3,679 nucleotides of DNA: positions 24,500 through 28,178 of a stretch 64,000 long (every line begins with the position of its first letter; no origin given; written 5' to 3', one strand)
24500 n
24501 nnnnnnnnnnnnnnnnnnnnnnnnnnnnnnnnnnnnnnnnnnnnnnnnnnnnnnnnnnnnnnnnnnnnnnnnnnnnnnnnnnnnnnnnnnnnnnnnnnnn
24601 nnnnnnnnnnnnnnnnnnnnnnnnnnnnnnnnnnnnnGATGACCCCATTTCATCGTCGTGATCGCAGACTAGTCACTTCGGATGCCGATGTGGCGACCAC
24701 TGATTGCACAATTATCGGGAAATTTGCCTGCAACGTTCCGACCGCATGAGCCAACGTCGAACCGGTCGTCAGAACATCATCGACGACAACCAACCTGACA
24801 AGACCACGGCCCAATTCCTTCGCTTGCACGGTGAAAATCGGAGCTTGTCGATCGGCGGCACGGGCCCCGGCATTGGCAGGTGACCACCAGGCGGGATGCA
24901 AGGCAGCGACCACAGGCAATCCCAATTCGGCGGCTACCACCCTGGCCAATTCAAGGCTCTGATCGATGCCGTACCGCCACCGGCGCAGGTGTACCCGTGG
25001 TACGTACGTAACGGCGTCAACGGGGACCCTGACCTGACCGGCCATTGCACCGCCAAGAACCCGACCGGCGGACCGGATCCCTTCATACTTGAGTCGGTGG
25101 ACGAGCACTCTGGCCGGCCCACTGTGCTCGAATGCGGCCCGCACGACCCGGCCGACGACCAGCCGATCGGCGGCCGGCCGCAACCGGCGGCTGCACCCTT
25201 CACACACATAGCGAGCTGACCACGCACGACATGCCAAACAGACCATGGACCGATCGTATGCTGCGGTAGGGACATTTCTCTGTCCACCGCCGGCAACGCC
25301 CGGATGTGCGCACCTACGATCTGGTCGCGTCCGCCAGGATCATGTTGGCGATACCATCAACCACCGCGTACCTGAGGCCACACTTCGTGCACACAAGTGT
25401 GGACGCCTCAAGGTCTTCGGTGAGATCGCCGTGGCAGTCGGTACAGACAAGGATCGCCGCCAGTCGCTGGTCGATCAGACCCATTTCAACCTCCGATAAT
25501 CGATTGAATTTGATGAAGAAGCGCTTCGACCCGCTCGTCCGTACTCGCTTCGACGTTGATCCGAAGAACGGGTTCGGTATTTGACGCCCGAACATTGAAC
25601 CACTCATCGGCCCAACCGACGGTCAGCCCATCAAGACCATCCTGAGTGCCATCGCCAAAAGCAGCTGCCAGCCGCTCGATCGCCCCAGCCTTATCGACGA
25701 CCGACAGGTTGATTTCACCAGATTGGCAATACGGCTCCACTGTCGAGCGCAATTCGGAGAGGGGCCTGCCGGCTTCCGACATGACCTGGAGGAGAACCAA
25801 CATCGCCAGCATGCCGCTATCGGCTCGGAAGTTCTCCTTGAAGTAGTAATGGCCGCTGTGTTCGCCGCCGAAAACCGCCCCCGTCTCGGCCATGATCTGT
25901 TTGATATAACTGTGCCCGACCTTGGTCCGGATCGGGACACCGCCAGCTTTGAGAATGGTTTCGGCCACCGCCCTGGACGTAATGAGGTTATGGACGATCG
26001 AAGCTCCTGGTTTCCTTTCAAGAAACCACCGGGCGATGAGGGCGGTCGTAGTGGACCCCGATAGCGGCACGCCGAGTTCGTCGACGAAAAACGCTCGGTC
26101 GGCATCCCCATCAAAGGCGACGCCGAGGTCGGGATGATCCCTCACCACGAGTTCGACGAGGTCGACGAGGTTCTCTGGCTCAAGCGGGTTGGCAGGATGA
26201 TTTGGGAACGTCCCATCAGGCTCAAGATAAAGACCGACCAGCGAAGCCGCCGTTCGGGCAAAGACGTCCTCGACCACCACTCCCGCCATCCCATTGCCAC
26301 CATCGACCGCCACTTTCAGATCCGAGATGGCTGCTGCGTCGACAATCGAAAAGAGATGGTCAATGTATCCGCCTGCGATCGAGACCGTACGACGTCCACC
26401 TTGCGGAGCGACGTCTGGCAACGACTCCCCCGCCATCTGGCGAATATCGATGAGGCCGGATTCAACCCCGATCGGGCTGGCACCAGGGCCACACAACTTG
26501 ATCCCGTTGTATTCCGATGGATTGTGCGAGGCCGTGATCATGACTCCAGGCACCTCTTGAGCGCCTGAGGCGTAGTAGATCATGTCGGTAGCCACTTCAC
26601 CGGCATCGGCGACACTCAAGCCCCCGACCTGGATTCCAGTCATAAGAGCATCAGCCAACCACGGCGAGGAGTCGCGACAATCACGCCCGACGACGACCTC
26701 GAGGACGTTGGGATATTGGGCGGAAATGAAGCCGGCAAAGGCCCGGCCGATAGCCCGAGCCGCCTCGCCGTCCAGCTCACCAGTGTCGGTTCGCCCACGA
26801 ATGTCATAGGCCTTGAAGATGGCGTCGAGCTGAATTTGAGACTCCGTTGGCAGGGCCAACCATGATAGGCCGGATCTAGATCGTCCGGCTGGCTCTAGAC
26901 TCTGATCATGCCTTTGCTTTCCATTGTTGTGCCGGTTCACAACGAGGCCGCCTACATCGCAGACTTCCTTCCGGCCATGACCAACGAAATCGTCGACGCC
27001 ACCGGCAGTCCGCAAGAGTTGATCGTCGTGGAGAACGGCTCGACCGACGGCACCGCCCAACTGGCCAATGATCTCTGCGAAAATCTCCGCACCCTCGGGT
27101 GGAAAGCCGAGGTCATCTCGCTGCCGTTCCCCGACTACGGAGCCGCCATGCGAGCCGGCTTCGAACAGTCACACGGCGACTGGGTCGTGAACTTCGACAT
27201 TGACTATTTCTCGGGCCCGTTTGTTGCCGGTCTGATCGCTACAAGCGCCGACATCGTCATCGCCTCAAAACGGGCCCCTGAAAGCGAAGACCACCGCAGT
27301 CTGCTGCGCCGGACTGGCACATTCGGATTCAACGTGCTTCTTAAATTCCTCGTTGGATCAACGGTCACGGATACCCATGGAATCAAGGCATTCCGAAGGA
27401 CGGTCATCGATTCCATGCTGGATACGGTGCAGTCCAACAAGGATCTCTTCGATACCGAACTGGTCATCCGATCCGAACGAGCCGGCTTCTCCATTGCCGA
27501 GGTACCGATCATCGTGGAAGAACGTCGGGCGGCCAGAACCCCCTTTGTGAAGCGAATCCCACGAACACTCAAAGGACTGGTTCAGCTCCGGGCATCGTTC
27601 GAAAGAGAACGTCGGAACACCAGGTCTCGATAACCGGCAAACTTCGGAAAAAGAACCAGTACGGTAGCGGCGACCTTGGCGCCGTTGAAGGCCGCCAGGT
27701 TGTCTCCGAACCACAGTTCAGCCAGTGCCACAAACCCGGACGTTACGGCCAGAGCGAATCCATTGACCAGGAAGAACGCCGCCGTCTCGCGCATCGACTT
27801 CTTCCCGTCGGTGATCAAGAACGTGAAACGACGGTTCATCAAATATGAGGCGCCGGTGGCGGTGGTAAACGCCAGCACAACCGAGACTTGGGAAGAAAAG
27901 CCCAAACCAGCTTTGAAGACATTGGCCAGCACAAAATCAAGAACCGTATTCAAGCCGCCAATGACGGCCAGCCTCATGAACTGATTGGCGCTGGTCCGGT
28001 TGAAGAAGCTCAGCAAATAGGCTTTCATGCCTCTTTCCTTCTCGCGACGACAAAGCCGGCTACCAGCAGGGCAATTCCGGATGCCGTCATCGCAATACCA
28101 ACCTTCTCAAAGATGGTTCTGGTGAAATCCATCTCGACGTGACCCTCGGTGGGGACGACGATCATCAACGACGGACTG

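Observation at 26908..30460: Gtr-type three-component extracytoplasmic glycosylation module next to manB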

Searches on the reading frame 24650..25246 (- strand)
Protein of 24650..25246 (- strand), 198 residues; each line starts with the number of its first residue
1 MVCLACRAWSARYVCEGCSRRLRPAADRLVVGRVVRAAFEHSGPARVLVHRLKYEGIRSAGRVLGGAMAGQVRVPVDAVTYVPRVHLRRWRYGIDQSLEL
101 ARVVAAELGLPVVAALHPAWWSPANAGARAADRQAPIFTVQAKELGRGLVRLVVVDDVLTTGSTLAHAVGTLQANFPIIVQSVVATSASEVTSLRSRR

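Call 11: search_protein_families(library=pfam, proteins=[window:24650-25246:-], max_evalue=0.001)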
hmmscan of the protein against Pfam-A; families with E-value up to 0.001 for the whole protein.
window:24650-25246:- (198 aa): 1 family
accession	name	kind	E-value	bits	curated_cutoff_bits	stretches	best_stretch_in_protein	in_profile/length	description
PF00156.33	Pribosyltran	-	7.7e-05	22.5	26.3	1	56-184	35-122/158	Phosphoribosyl transferase domain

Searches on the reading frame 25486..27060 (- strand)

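Call 4: search_protein_families(library=pfam, proteins=[window:25486-27060:-], max_evalue=0.01)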
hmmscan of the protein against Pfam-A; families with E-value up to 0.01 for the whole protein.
window:25486-27060:- (524 aa): 4 families
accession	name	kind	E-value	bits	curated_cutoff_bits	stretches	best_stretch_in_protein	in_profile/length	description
PF02878.22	PGM_PMM_I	-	5.8e-28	97.7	22.5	1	81-198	3-120/138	Phosphoglucomutase/phosphomannomutase, alpha/beta/alpha domain I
PF02880.22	PGM_PMM_III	-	1.8e-27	96.2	20.7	1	335-442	2-113/115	Phosphoglucomutase/phosphomannomutase, alpha/beta/alpha domain III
PF02879.22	PGM_PMM_II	-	2e-23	83.3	29.3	1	232-330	3-103/103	Phosphoglucomutase/phosphomannomutase, alpha/beta/alpha domain II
PF00408.26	PGM_PMM_IV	-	2.8e-11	43.8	23.1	1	449-518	1-65/68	Phosphoglucomutase/phosphomannomutase, C-terminal domain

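Call 5: search_protein_families(library=ncbifam, proteins=[window:25486-27060:-], max_evalue=0.01)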
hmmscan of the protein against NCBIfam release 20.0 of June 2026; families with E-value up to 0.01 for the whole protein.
window:25486-27060:- (524 aa): 7 families
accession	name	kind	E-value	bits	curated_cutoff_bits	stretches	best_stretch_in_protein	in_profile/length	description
NF007088.0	PRK09542.1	equivalog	5.6e-161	536.6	618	1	76-522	6-453/456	phosphomannomutase/phosphoglucomutase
TIGR03990.1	Arch_GlmM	equivalog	3.4e-103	345.9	439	1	81-522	3-444/444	phosphoglucosamine mutase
NF011943.0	PRK15414.1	subfamily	1.1e-90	304.9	801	1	80-511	5-442/456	phosphomannomutase CpsG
NF046027.1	PhglucPhmanMutPgmG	equivalog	3e-85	286.6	600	1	80-520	8-448/460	phosphoglucomutase/phosphomannomutase PgmG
TIGR01455.1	glmM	equivalog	2.6e-64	217.6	447.55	1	86-522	5-440/442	phosphoglucosamine mutase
TIGR01132.1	pgm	equivalog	2.3e-06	26.3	778.05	0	462-510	482-528/546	phosphoglucomutase (alpha-D-glucose-1,6-bisphosphate-dependent)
NF005737.0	PRK07564.1-1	equivalog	1.9e-05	23.5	378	1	256-437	214-399/543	alpha-D-glucose phosphate-specific phosphoglucomutase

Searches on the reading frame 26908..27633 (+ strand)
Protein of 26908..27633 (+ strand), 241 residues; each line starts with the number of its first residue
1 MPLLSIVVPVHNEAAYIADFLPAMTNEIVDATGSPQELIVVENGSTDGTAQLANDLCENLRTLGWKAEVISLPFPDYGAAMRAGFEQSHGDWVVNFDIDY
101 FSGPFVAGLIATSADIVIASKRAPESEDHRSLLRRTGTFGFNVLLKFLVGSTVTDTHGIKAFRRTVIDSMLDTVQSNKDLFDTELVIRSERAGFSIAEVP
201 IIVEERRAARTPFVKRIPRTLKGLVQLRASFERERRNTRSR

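Call 4: search_protein_families(library=pfam, proteins=[window:26908-27633:+], max_evalue=0.01)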
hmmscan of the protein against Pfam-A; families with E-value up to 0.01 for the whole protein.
window:26908-27633:+ (241 aa): 3 families
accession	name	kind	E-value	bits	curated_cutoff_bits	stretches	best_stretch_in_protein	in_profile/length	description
PF00535.33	Glycos_transf_2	-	2.4e-19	70.3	23.3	1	5-167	1-164/168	Glycosyl transferase family 2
PF13704.12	Glyco_tranf_2_4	-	0.00033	21.5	27.5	1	12-101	2-83/98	Glycosyl transferase family 2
PF10111.15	Glyco_tranf_2_2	-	0.0037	17.2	27.3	1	6-102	2-94/276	Glycosyltransferase like family 2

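Call 5: search_protein_families(library=ncbifam, proteins=[window:26908-27633:+], max_evalue=0.01)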
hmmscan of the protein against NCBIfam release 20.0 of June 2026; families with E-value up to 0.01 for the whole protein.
window:26908-27633:+ (241 aa): 14 families
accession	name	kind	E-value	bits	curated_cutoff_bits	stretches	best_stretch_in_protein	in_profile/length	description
NF041391.1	DPhHxTase_Halo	equivalog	3.8e-13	48.9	375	1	24-209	13-189/213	dolichyl-phosphate hexose transferase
NF007986.1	PRK10714.1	equivalog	1.1e-11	44.4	529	1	4-173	8-175/316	undecaprenyl-phosphate 4-deoxy-4-formamido-L-arabinose transferase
TIGR04283.1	glyco_like_mftF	equivalog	4.4e-09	36.3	182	1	4-94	1-77/221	TIGR04283 family arsenosugar biosynthesis glycosyltransferase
TIGR04182.1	glyco_TIGR04182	equivalog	3.7e-08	33.1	325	1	5-208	3-196/293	S-layer glycoprotein N-glycosyltransferase AglJ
NF047588.1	GlcsyltransPgfSStrep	equivalog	4.6e-08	32.6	500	1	4-134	3-134/308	glycosyltransferase PgfS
NF010496.0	PRK13915.1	equivalog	7.3e-08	31.8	262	1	4-110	33-139/307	glucosyl-3-phosphoglycerate synthase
NF007482.0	PRK10073.1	equivalog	2.5e-07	30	423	1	2-99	6-95/334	glycosyltransferase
NF058614.1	PPMAGASynPpgS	equivalog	1.6e-05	24.4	370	1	6-201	4-194/226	polyprenyl-phospho-N-acetylgalactosaminyl synthase PpgS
TIGR03937.1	PgaC_IcaA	equivalog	3.2e-05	23.1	422.3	1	2-99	45-135/407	poly-beta-1,6-N-acetyl-D-glucosamine synthase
TIGR03469.1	HpnB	hypoth_equivalog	0.00032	19.8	379.25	1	2-61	44-100/386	hopene-associated glycosyltransferase HpnB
NF045692.1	OglycostaseCruG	equivalog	0.00039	19.4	600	1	4-112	43-151/386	2'-O-glycosyltransferase CruG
TIGR03965.1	mycofact_glyco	equivalog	0.00048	19.1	280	1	4-99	76-164/467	mycofactocin biosynthesis glycosyltransferase MftF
NF041875.1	EPS_EpsD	equivalog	0.0006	19.3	370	1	4-99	1-89/325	exopolysaccharide biosynthesis glycosyltransferase EpsD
NF038302.1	EPS_HpsE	equivalog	0.0042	16.1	300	1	4-61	3-59/307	hormogonium polysaccharide biosynthesis glycosyltransferase HpsE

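Call 18: search_solved_structures(query=window:26908-27633:+, max_evalue=0.001)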
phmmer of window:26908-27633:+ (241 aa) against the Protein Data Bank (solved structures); distinct sequences matched with E-value up to 0.001: 3.
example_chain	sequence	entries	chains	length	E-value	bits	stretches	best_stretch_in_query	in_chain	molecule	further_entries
9bhc_C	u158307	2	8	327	2.7e-10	43.4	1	4-173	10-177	Undecaprenyl-phosphate 4-deoxy-4-formamido-L-arabinose transferase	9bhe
8vxh_A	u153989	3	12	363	3.5e-10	43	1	4-173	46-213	Undecaprenyl-phosphate 4-deoxy-4-formamido-L-arabinose transferase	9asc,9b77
9hwj_A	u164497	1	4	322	4e-09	39.5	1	4-174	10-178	Undecaprenyl-phosphate 4-deoxy-4-formamido-L-arabinose transferase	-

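Call 57: search_solved_structures(query=A2, max_evalue=0.01)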
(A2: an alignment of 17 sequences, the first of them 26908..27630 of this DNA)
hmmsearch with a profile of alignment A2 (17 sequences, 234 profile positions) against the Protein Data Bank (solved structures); distinct sequences matched with E-value up to 0.01: 39.
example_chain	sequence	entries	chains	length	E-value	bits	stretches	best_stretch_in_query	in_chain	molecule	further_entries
9hwj_A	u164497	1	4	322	1.8e-24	89.7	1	2-168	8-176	Undecaprenyl-phosphate 4-deoxy-4-formamido-L-arabinose transferase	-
9bhc_C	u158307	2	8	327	4.6e-24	88.4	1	2-168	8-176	Undecaprenyl-phosphate 4-deoxy-4-formamido-L-arabinose transferase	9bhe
8vxh_A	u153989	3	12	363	6.1e-24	88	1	2-168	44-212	Undecaprenyl-phosphate 4-deoxy-4-formamido-L-arabinose transferase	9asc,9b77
5mlz_A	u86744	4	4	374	3e-19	72.6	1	3-200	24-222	Dolichol monophosphate mannose synthase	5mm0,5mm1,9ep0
5eke_A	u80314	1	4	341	3.9e-19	72.2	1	3-150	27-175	Uncharacterized glycosyltransferase sll0501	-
5ekp_C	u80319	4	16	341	3.9e-19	72.2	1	3-150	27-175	Uncharacterized glycosyltransferase sll0501 | Glycosyltransferase sll0501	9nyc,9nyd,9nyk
9nye_A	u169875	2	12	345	4e-19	72.2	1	3-150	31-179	Glycosyltransferase sll0501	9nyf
2z87_A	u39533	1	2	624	7.1e-19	71.4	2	2-97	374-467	Chondroitin synthase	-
2z86_A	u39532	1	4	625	7.1e-19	71.4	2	2-97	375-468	Chondroitin synthase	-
5hea_A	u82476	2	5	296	2.9e-14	56.3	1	3-101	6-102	Putative glycosyltransferase (GalT1)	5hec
6p61_A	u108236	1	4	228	4.9e-14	55.6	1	2-113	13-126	Glycosyltransferase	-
5tze_C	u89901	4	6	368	1.1e-13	54.4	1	3-106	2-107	Glycosyl transferase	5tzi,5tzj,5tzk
5tz8_A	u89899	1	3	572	2.2e-13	53.4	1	3-106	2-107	Glycosyl transferase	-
3bcv_A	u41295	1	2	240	3.8e-13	52.6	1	2-106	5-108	Putative glycosyltransferase protein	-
6yv7_B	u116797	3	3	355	4.1e-11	46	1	2-102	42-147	Glycosyl transferase, family 2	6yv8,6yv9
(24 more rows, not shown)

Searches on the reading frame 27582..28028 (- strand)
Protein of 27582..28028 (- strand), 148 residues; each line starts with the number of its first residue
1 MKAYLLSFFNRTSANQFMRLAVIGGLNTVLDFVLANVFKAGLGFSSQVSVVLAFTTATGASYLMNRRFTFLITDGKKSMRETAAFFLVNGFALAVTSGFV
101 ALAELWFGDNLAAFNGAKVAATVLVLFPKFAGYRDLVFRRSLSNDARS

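Call 4: search_protein_families(library=pfam, proteins=[window:27582-28028:-], max_evalue=0.01)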
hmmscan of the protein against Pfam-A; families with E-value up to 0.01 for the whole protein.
window:27582-28028:- (148 aa): 1 family
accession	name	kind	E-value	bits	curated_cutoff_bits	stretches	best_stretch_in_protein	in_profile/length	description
PF04138.20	GtrA_DPMS_TM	-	8.8e-16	58.6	26.1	1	21-138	3-117/117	GtrA/DPMS, transmembrane domain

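Call 5: search_protein_families(library=ncbifam, proteins=[window:27582-28028:-], max_evalue=0.01)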
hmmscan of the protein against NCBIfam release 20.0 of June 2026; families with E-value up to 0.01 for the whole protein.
window:27582-28028:- (148 aa): 0 families

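Call 19: search_solved_structures(query=window:27582-28028:-, max_evalue=1)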
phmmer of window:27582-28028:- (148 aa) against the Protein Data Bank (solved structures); distinct sequences matched with E-value up to 1: 1.
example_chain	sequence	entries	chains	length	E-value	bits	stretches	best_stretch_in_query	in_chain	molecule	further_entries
5z1l_A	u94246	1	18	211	0.5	14.1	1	38-121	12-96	Flagellin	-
